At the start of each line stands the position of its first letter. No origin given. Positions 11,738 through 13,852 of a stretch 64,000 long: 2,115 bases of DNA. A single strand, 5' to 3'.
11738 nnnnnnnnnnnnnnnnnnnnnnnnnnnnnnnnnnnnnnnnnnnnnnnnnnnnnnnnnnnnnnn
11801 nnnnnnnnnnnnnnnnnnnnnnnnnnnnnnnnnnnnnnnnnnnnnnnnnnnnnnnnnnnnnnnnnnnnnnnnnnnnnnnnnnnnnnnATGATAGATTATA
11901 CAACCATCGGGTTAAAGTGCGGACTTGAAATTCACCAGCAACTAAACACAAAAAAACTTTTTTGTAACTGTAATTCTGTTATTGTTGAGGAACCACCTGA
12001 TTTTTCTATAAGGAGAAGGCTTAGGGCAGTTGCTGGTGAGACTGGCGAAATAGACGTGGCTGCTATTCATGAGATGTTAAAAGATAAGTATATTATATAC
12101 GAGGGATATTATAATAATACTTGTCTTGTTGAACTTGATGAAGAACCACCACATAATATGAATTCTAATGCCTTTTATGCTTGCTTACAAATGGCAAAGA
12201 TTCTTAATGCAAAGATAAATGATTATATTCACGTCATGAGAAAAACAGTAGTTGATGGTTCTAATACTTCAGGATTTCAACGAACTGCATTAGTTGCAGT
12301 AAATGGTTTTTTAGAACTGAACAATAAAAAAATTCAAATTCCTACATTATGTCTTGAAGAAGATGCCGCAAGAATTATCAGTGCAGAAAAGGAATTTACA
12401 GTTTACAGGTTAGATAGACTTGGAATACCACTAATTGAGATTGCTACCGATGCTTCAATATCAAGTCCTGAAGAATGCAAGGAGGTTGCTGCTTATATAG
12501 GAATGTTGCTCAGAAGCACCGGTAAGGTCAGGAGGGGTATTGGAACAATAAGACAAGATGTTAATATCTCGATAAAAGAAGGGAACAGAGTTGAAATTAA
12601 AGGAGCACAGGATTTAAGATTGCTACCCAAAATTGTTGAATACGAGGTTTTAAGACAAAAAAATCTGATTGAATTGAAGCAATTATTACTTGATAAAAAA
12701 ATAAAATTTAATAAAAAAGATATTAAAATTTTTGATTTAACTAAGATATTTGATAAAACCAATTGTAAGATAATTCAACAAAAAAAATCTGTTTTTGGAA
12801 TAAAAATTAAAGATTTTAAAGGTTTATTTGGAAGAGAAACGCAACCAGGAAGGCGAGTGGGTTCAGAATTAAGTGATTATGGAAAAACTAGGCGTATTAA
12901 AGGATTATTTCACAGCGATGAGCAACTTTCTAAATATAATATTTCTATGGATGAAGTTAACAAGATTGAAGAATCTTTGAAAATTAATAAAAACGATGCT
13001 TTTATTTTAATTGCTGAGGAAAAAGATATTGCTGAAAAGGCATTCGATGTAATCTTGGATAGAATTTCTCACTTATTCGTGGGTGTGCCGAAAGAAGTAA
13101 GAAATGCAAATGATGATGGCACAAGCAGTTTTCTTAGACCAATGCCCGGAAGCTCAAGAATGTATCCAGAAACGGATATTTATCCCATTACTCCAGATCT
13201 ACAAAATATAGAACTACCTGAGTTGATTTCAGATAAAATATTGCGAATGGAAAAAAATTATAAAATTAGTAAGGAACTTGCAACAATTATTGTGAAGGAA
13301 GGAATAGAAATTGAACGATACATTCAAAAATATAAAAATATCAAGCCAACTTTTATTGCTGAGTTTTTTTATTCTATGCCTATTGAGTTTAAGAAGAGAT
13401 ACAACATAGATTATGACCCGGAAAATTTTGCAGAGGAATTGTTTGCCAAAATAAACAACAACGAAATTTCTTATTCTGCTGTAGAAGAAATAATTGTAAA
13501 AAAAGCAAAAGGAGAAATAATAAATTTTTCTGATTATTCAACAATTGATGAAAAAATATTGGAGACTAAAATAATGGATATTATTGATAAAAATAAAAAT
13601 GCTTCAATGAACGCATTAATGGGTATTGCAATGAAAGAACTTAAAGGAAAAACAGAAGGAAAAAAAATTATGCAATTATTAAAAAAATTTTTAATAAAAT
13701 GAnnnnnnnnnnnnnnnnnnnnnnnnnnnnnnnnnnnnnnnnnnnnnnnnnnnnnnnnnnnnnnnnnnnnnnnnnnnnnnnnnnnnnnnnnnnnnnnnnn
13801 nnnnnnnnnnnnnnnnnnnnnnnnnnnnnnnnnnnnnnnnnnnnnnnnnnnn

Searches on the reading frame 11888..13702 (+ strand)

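Call 56: search_protein_families(library=pfam, proteins=[window:11888-13702:+], max_evalue=0.001)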
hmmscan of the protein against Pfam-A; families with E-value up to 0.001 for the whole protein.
window:11888-13702:+ (604 aa): 3 families
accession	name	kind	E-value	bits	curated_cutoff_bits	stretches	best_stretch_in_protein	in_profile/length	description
PF02934.20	GatB_N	-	6.9e-55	186.6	23.4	1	10-437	2-272/277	GatB/GatE catalytic domain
PF02938.19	GAD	-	7.5e-12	45.8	23.4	1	296-385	5-94/95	GAD domain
PF02637.23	GatB_Yqey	-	0.00016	22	27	1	506-601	37-147/148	GatB domain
